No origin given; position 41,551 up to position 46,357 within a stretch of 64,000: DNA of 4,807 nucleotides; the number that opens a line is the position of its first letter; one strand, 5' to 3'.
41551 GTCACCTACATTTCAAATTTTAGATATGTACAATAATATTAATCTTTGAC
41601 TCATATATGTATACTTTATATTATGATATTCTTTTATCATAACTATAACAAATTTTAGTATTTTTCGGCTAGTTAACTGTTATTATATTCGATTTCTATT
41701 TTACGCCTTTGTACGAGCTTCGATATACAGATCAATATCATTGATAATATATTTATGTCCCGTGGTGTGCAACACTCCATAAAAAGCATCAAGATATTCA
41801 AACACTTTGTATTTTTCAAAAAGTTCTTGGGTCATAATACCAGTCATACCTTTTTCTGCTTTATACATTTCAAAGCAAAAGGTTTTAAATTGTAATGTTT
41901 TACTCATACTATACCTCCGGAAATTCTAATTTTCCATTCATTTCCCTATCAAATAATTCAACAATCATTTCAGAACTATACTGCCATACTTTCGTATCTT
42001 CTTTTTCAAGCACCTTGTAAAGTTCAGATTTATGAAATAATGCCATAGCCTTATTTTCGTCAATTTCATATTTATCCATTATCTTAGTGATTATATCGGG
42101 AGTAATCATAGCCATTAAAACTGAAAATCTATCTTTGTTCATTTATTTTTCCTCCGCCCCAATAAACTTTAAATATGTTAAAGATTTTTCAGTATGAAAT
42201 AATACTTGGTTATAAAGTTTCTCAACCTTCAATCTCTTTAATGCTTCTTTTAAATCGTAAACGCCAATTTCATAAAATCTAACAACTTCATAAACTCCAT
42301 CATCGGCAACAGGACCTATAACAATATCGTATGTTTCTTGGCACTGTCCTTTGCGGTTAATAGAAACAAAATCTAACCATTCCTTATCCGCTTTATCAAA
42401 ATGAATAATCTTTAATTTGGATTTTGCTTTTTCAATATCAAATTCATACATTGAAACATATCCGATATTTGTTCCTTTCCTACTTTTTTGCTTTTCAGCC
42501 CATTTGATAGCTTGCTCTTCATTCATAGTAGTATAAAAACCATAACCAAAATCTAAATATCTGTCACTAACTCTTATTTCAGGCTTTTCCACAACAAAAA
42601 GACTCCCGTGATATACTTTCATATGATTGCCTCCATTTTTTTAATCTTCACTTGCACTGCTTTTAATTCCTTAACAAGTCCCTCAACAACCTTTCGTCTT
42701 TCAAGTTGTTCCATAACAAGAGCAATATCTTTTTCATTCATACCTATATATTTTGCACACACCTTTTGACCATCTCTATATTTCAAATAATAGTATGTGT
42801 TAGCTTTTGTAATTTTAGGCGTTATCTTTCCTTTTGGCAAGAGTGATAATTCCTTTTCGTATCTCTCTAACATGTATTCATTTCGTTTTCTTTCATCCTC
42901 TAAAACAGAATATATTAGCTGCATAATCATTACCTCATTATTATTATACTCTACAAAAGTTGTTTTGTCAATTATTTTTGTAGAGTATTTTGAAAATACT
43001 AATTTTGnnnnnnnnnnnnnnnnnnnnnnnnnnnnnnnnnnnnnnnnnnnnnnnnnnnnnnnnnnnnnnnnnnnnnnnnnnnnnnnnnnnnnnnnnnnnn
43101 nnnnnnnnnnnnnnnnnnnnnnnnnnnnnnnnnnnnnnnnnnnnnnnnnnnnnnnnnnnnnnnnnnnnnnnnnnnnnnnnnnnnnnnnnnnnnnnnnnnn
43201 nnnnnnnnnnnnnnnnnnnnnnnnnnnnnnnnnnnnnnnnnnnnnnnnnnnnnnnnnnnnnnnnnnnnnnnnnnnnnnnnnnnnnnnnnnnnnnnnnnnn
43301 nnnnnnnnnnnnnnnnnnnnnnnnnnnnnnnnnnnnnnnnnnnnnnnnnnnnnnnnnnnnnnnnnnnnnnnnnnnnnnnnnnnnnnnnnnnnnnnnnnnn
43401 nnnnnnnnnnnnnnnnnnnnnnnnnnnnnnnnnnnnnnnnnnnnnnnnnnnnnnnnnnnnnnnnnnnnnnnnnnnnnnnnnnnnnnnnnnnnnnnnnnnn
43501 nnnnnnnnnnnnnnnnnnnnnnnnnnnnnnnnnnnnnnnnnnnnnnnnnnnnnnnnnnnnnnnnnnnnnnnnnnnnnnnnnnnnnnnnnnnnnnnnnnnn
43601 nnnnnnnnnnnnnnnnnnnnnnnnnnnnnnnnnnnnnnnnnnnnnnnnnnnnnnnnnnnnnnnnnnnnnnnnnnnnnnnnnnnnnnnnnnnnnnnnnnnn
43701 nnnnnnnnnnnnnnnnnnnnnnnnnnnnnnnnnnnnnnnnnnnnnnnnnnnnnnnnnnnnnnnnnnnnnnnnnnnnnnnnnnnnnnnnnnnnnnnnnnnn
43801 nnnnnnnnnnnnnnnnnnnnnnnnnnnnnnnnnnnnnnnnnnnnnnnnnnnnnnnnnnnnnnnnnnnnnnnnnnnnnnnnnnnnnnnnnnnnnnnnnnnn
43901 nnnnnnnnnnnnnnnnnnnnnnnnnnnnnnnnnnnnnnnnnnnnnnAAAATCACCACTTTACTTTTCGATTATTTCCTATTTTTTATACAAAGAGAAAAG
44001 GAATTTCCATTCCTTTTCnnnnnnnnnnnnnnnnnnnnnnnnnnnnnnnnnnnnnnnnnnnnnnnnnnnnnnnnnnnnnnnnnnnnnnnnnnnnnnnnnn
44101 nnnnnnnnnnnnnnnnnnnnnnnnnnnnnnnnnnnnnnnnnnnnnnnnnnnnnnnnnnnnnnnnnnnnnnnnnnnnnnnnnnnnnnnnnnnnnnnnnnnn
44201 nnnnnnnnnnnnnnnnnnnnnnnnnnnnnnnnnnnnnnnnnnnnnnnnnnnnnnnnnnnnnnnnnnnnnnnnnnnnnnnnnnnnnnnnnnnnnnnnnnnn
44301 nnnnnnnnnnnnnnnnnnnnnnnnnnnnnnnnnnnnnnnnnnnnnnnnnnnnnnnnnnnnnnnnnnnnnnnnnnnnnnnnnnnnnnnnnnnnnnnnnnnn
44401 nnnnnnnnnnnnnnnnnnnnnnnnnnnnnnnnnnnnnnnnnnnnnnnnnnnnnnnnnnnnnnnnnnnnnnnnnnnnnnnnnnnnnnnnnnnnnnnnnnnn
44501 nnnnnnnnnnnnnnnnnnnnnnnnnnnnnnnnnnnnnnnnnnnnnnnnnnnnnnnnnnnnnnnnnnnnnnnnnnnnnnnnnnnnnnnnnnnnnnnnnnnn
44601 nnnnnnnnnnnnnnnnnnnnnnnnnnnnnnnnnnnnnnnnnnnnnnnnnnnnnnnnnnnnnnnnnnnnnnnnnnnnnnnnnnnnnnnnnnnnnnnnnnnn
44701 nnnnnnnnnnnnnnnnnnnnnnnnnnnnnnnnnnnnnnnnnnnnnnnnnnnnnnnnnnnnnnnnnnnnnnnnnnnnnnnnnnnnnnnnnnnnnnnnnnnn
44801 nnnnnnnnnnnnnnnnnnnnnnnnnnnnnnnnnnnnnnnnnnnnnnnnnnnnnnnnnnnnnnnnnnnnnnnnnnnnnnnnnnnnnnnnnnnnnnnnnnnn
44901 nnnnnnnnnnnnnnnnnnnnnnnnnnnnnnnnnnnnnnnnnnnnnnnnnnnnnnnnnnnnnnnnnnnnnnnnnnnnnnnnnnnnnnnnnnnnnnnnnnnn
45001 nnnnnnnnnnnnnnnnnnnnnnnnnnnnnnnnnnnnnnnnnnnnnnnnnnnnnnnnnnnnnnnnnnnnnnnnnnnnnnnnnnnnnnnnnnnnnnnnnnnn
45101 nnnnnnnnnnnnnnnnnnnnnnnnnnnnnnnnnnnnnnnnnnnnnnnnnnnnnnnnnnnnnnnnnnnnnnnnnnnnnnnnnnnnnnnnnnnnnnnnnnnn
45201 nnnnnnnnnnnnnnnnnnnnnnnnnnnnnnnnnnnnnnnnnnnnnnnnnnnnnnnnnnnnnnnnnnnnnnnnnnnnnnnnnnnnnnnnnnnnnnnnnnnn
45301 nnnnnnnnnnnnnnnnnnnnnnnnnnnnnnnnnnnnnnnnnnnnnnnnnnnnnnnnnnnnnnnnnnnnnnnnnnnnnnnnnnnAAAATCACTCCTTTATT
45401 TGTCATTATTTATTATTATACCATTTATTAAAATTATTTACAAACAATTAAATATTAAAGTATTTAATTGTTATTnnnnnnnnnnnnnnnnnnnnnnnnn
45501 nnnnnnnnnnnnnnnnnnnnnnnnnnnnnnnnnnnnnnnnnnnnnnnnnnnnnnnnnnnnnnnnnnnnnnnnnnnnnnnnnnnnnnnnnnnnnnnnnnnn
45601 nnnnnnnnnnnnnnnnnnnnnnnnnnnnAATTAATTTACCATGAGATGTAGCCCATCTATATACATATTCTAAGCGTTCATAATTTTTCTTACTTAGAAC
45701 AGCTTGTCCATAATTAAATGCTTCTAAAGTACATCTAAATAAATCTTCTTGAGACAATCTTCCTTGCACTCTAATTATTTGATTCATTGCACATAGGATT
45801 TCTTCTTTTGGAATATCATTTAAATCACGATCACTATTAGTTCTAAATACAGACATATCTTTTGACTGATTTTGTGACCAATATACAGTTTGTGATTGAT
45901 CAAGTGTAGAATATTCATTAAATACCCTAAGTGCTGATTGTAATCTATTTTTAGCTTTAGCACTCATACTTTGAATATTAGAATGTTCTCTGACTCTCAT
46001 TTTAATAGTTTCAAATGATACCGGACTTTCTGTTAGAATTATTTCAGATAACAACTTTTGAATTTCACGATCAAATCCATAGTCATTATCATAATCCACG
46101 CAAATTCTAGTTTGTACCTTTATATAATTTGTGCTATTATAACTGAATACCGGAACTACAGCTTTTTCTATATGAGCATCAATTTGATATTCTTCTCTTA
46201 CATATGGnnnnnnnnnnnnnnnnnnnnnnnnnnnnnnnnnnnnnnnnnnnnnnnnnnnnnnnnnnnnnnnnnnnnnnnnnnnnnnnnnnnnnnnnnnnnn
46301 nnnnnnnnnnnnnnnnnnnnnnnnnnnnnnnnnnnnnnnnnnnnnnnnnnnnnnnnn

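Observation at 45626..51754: Giant transglutaminase-like/DUF4011/SF1-helicase/REase-like/DUF3320 protein bracketed by CRISPR repeats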

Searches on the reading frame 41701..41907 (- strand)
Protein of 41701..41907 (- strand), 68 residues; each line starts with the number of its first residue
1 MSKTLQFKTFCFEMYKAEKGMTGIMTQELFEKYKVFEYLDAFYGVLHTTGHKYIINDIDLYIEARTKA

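Call 18: search_protein_families(library=pfam, proteins=[window:41701-41907:-], max_evalue=0.01)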
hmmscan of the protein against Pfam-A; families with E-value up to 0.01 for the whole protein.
window:41701-41907:- (68 aa): 1 family
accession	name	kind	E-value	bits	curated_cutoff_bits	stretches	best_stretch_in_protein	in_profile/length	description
PF12668.12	DUF3791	-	2e-16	60.2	25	1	6-65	1-60/60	Protein of unknown function (DUF3791)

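Call 54: search_protein_families(library=padloc, proteins=[window:41704-41907:-], max_evalue=0.01)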
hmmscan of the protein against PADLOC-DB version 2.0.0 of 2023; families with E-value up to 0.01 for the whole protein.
window:41704-41907:- (68 aa): 4 families
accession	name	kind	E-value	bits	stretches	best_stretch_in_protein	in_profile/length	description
PDLC04445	PDC-M13C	-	7.6e-27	91.4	1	1-67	1-67/70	-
PDLC04433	PDC-M13A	-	6.4e-20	69.4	1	7-66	11-70/74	-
PDLC04434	PDC-M13A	-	2.7e-12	44.6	1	2-65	9-74/78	-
PDLC04435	PDC-M13A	-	0.0085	14.3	1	3-60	6-63/72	-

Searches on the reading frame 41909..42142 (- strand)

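Call 18: search_protein_families(library=pfam, proteins=[window:41909-42142:-], max_evalue=0.01)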
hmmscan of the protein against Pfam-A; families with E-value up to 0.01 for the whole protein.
window:41909-42142:- (77 aa): 0 families

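Call 54: search_protein_families(library=padloc, proteins=[window:41912-42142:-], max_evalue=0.01)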
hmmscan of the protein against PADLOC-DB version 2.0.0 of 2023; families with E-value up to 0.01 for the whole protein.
window:41912-42142:- (77 aa): 5 families
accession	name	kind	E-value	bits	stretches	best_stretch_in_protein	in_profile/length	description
PDLC04439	PDC-M13B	-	1.2e-20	71.6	1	1-76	1-77/79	-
PDLC04440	PDC-M13B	-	7.6e-18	62.4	1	1-68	1-67/81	-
PDLC04444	PDC-M13C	-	9.4e-13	46.3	1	8-69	6-67/76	-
PDLC04441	PDC-M13C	-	3.4e-09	34.8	1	18-66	22-70/74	-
PDLC04442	PDC-M13C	-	0.0019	16.7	1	16-52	14-50/75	-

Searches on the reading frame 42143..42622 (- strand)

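Call 18: search_protein_families(library=pfam, proteins=[window:42143-42622:-], max_evalue=0.01)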
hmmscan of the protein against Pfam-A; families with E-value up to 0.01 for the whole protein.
window:42143-42622:- (159 aa): 1 family
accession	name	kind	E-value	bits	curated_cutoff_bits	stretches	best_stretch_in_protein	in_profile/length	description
PF13151.12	DUF3990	-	8.9e-50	168.8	32.2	1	1-153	1-152/152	Protein of unknown function (DUF3990)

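Call 54: search_protein_families(library=padloc, proteins=[window:42146-42622:-], max_evalue=0.01)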
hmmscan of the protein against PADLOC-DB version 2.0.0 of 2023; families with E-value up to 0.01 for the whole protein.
window:42146-42622:- (159 aa): 8 families
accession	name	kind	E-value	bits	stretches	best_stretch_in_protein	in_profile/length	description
PDLC04436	PDC-M13A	-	1e-61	205.4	1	1-158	1-158/159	-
PDLC04438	PDC-M13B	-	3e-56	187.8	1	1-158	1-157/158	-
PDLC04412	PDC-M10A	-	5.1e-36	121.7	1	1-157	1-148/152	-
PDLC04411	PDC-M10A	-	1.1e-35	120.6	1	1-158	4-152/156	-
PDLC04437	PDC-M13A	-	6.4e-25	85.7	1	13-125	2-114/117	-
PDLC04413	PDC-M10A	-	2.5e-24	83.7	1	1-157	1-148/157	-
PDLC04641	PDC-M42A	-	3.8e-07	28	1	3-92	6-89/215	-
PDLC04640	PDC-M42A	-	6.6e-05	20.4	1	2-90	69-151/280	-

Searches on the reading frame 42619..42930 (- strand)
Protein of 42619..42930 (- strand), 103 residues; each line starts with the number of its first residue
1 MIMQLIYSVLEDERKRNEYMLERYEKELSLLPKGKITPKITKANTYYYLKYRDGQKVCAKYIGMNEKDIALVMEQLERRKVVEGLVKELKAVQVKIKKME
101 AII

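Call 18: search_protein_families(library=pfam, proteins=[window:42619-42930:-], max_evalue=0.01)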
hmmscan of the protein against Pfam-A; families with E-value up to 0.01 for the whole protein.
window:42619-42930:- (103 aa): 0 families

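Call 54: search_protein_families(library=padloc, proteins=[window:42622-42930:-], max_evalue=0.01)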
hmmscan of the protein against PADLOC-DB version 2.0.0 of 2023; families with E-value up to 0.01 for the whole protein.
window:42622-42930:- (103 aa): 1 family
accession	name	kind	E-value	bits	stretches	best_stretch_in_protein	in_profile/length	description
PDLC01540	Csx19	-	0.0031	15.6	1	45-97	57-106/133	CAS-III-D; effector_UNK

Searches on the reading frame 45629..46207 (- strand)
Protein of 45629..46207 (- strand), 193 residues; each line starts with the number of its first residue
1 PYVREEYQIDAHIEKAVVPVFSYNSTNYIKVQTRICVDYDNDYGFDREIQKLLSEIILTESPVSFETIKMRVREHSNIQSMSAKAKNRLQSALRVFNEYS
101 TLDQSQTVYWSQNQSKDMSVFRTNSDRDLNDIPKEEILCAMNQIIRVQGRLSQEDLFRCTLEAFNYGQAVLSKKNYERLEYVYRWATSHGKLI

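Call 88: search_protein_families(library=pfam, proteins=[window:45629-46207:-], max_evalue=1)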
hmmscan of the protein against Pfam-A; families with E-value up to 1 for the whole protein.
window:45629-46207:- (193 aa): 2 families
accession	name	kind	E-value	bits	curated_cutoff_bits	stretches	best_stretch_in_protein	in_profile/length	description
PF11784.13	DUF3320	-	4.7e-05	23.7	25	1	47-81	10-44/50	Protein of unknown function (DUF3320)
PF16125.10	DUF4837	-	0.034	13.6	25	1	20-148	77-209/295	Domain of unknown function (DUF4837)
